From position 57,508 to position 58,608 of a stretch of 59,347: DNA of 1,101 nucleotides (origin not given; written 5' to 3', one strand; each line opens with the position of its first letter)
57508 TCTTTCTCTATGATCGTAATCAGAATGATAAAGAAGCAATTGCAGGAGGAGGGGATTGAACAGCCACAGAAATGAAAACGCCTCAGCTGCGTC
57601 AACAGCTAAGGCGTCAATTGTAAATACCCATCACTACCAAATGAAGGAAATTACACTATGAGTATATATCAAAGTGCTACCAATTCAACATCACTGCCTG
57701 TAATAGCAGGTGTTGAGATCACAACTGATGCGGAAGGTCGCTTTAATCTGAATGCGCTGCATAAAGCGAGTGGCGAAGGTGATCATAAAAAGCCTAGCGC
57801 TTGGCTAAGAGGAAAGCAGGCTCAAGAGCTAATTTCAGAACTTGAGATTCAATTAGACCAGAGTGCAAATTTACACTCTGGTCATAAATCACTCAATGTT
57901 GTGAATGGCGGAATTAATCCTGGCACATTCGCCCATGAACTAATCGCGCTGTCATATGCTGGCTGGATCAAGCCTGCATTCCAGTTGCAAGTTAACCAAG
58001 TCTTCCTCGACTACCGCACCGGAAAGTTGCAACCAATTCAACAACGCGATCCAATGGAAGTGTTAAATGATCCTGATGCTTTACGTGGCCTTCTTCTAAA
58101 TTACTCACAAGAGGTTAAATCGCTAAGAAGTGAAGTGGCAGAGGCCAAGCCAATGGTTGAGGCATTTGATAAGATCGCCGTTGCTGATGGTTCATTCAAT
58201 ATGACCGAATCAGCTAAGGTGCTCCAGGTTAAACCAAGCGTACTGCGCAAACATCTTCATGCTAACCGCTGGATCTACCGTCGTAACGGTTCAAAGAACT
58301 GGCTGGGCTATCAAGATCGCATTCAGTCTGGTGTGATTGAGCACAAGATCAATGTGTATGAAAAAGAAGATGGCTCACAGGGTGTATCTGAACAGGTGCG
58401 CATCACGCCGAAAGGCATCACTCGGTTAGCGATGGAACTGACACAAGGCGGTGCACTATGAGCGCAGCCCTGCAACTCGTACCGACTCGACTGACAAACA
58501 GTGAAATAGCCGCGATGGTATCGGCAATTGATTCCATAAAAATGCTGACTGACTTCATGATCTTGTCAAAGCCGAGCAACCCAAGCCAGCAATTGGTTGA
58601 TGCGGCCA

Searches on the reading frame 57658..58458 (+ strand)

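Call 89: search_protein_families(library=pfam, proteins=[window:57658-58458:+], max_evalue=0.001)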
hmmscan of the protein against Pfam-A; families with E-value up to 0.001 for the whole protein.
window:57658-58458:+ (267 aa): 2 families
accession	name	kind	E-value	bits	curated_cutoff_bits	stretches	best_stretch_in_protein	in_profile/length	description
PF03374.19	ANT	-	1.8e-27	96.2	25.3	1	159-262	3-106/108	Phage antirepressor protein KilAC domain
PF04383.19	KilA-N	-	5.4e-20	71.7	23.8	1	18-121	7-106/107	KilA-N domain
